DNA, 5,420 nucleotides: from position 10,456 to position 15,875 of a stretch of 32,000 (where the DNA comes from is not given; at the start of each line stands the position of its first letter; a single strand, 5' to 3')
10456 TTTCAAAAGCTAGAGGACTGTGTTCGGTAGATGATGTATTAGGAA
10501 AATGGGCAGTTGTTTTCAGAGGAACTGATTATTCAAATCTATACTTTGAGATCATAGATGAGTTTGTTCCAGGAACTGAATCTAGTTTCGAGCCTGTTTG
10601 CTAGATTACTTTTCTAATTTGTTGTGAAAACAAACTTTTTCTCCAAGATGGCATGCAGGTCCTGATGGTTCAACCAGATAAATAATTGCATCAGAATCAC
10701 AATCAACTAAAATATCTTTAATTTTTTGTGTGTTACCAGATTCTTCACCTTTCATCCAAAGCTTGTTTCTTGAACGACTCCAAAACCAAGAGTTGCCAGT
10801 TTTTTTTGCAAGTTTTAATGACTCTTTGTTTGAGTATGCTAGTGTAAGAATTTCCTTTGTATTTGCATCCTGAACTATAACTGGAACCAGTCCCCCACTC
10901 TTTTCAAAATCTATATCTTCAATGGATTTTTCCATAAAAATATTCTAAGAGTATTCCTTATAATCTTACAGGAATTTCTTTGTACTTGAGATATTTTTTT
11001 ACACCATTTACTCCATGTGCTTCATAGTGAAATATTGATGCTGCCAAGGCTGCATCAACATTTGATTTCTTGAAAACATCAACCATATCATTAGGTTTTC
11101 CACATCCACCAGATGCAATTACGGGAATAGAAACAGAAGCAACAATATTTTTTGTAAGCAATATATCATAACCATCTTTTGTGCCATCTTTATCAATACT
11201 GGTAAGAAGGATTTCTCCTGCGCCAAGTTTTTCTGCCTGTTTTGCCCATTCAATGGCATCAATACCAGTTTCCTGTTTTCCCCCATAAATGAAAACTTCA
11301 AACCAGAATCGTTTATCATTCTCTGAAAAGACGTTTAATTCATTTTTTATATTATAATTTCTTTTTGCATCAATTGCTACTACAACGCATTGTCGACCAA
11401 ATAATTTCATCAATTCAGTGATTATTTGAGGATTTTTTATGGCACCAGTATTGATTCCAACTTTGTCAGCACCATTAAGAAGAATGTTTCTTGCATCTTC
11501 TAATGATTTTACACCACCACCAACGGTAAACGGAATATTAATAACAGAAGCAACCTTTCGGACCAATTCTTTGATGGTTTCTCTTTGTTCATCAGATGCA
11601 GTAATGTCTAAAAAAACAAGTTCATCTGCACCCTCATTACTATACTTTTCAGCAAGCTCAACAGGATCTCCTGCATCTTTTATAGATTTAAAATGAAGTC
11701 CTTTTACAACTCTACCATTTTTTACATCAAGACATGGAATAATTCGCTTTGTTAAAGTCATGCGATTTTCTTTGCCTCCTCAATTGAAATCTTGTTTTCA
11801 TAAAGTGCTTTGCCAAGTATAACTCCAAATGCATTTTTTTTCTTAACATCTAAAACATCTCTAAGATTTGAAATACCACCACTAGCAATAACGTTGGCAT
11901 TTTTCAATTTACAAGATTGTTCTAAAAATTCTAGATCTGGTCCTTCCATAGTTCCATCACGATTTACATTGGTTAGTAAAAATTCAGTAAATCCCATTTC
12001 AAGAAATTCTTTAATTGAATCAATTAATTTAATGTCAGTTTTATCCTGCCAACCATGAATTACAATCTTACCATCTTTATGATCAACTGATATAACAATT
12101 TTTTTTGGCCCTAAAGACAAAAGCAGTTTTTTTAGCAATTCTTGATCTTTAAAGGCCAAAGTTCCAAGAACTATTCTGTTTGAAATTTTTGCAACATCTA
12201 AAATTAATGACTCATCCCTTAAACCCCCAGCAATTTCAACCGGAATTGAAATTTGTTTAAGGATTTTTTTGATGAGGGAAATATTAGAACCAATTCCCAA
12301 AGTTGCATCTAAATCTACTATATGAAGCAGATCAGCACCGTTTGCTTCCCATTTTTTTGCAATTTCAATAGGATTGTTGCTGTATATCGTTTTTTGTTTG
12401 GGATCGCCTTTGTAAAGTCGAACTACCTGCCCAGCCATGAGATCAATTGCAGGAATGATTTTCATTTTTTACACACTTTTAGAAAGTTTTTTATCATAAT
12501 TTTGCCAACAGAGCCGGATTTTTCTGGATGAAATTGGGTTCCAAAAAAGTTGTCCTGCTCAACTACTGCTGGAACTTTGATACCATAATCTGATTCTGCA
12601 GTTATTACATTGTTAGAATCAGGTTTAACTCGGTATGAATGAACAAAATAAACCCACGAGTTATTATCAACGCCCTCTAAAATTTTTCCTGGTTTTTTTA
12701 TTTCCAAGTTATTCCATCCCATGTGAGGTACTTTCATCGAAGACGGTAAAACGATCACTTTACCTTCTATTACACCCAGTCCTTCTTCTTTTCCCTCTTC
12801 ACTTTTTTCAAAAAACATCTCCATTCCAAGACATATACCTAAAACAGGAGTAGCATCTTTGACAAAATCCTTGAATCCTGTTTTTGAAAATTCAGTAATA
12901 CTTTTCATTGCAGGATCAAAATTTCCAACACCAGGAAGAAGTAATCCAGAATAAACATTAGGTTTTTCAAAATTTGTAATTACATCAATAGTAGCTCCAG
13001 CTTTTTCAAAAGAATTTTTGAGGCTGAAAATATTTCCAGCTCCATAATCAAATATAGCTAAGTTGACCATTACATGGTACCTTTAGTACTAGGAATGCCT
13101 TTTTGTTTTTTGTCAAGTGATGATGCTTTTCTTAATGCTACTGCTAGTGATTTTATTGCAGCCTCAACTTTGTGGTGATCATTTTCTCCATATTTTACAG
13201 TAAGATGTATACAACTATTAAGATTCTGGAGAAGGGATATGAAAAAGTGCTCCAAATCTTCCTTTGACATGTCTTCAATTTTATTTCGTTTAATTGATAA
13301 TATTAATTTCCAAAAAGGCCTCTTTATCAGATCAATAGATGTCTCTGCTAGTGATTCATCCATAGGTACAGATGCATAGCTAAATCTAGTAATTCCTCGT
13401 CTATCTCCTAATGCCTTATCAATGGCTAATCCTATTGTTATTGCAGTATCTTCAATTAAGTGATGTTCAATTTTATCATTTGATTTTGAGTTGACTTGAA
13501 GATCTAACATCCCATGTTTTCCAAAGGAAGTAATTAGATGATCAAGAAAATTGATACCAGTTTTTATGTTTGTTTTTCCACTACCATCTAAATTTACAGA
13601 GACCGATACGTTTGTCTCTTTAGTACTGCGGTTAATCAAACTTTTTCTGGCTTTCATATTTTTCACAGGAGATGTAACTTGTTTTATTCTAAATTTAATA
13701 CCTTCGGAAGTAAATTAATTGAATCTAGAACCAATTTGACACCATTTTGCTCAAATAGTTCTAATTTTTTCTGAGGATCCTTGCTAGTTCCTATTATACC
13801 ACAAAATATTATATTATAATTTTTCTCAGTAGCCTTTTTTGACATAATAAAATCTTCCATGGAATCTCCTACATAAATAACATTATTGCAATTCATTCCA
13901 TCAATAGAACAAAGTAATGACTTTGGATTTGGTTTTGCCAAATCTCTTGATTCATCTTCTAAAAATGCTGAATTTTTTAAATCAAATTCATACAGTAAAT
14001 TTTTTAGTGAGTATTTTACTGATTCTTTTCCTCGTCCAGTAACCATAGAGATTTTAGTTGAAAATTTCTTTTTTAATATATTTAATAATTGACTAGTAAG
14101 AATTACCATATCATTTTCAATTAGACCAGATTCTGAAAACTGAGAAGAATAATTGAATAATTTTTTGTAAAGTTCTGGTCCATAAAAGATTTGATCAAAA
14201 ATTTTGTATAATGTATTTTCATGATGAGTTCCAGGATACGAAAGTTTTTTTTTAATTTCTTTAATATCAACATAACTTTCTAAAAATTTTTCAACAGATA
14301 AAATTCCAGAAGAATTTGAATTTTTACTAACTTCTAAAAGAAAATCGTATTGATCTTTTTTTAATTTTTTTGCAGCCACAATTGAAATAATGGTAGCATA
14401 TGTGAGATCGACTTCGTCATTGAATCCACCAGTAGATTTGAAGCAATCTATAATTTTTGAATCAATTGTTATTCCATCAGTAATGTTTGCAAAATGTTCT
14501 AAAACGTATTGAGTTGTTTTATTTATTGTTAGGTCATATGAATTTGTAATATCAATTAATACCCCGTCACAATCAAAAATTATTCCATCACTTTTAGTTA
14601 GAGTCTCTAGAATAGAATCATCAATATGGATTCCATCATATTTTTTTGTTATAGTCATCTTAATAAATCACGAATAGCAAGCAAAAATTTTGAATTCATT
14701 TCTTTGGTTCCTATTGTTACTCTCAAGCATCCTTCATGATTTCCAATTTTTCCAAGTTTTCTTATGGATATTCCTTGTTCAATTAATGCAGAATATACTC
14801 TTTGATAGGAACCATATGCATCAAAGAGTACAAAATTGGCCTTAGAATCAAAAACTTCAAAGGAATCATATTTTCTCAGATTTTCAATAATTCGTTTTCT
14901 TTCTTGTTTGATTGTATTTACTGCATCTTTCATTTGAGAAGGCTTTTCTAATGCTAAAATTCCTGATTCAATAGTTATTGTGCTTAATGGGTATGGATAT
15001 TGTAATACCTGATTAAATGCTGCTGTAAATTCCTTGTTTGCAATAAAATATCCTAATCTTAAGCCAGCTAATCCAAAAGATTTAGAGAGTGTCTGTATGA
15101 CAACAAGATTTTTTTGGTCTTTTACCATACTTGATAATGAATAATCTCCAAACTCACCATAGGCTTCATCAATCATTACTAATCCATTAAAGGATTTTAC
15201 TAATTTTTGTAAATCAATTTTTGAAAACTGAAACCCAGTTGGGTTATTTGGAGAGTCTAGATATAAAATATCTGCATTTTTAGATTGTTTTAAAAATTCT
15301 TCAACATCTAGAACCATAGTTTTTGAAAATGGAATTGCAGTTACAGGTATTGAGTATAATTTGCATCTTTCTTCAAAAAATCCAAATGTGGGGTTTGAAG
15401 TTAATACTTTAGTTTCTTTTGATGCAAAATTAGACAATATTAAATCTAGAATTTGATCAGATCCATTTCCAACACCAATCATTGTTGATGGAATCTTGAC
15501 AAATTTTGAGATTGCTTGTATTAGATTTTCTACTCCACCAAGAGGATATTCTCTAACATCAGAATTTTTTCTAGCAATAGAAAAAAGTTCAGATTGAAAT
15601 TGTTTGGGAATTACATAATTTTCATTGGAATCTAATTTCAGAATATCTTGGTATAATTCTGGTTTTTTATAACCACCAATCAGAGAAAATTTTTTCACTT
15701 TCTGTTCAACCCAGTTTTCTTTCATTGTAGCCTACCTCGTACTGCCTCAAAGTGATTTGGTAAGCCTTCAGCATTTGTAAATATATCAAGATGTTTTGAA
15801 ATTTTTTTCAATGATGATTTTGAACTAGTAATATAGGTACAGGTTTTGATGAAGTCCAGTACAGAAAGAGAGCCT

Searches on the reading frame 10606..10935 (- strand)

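Call 10: search_protein_families(library=pfam, proteins=[window:10606-10935:-], max_evalue=0.001)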
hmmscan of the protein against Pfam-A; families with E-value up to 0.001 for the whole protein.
window:10606-10935:- (109 aa): 1 family
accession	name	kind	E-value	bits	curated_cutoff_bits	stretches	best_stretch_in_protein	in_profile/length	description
PF01502.23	PRA-CH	-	2.8e-32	110.8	27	1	32-104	2-74/74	Phosphoribosyl-AMP cyclohydrolase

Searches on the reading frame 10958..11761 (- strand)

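Call 10: search_protein_families(library=pfam, proteins=[window:10958-11761:-], max_evalue=0.001)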
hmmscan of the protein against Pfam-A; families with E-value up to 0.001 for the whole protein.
window:10958-11761:- (267 aa): 5 families
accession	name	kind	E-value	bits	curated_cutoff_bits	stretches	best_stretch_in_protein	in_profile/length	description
PF00977.27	His_biosynth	-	2.3e-82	276.3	23.6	1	6-247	1-225/228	Histidine biosynthesis protein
PF01207.24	Dus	-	5.1e-09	36.1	20.4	1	34-119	141-228/311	Dihydrouridine synthase (Dus)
PF03060.21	NMO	-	1.9e-05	24.6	28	0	167-230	143-212/331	Nitronate monooxygenase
PF02581.23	TMP-TENI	-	3.1e-05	23.9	27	0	173-224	113-162/180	Thiamine monophosphate synthase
PF01180.27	DHO_dh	-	0.00029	20.6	27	0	65-116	228-282/291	Dihydroorotate dehydrogenase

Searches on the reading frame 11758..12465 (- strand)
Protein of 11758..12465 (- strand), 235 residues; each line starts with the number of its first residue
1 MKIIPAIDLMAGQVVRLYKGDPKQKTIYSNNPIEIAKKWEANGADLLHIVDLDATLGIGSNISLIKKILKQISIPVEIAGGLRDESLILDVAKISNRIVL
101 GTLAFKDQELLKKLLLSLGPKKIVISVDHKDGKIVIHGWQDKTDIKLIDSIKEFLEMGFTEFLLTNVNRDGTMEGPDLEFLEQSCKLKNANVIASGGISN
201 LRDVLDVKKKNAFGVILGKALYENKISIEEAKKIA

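Call 10: search_protein_families(library=pfam, proteins=[window:11758-12465:-], max_evalue=0.001)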
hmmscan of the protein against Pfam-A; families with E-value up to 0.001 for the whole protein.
window:11758-12465:- (235 aa): 2 families
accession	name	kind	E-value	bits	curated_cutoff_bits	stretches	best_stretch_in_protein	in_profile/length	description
PF00977.27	His_biosynth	-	7.1e-72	242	23.6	1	2-226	1-227/228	Histidine biosynthesis protein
PF00218.27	IGPS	-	0.00026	20.7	27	0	185-225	206-245/254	Indole-3-glycerol phosphate synthase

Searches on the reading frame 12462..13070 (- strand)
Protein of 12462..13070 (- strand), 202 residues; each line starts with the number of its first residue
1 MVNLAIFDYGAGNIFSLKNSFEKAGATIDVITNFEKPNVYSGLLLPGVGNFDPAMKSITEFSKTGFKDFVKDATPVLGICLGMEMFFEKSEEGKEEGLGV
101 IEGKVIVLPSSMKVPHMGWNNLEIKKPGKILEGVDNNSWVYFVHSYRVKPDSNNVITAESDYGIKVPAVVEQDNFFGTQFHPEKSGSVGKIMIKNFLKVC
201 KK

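Call 10: search_protein_families(library=pfam, proteins=[window:12462-13070:-], max_evalue=0.001)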
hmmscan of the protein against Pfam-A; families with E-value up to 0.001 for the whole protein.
window:12462-13070:- (202 aa): 2 families
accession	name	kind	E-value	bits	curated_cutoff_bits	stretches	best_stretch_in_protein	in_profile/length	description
PF00117.34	GATase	-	1.5e-24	87.2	22.8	1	6-197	2-187/190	Glutamine amidotransferase class-I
PF01174.25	SNO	-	5.9e-06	26.7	27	1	17-196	11-182/188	SNO glutamine amidotransferase family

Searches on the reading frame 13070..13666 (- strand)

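Call 10: search_protein_families(library=pfam, proteins=[window:13070-13666:-], max_evalue=0.001)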
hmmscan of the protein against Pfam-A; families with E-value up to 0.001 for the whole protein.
window:13070-13666:- (198 aa): 1 family
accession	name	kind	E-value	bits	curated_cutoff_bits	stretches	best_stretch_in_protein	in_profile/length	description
PF00475.24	IGPD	-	7.9e-50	169.1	27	1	36-178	1-144/144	Imidazoleglycerol-phosphate dehydratase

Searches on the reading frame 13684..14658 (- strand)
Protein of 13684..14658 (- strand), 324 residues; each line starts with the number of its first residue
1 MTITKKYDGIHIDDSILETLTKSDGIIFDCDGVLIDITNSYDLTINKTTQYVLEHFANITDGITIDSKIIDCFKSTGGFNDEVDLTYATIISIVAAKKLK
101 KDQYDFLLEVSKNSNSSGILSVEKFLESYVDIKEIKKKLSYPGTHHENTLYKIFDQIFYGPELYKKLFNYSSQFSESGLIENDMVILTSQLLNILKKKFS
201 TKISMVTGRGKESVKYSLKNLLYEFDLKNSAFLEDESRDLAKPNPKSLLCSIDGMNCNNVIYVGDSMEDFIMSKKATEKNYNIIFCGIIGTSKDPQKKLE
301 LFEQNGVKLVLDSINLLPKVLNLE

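Call 10: search_protein_families(library=pfam, proteins=[window:13684-14658:-], max_evalue=0.001)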
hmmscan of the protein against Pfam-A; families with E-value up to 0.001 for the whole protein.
window:13684-14658:- (324 aa): 2 families
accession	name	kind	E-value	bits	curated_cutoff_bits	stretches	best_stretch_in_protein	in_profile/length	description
PF00702.32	Hydrolase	-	2.3e-08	35.1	26.4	1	24-276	2-190/191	haloacid dehalogenase-like hydrolase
PF13419.12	HAD_2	-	1.7e-06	28.7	23.8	1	27-276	2-171/178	Haloacid dehalogenase-like hydrolase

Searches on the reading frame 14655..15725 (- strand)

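Call 10: search_protein_families(library=pfam, proteins=[window:14655-15725:-], max_evalue=0.001)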
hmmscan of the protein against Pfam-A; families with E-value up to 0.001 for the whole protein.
window:14655-15725:- (356 aa): 2 families
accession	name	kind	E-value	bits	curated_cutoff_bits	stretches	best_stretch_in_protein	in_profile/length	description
PF00155.27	Aminotran_1_2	-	3.9e-49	168.2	19.7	1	27-349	2-359/361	Aminotransferase class I and II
PF04864.19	Alliinase_C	-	5.4e-05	22.7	22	1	82-232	68-211/363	Allinase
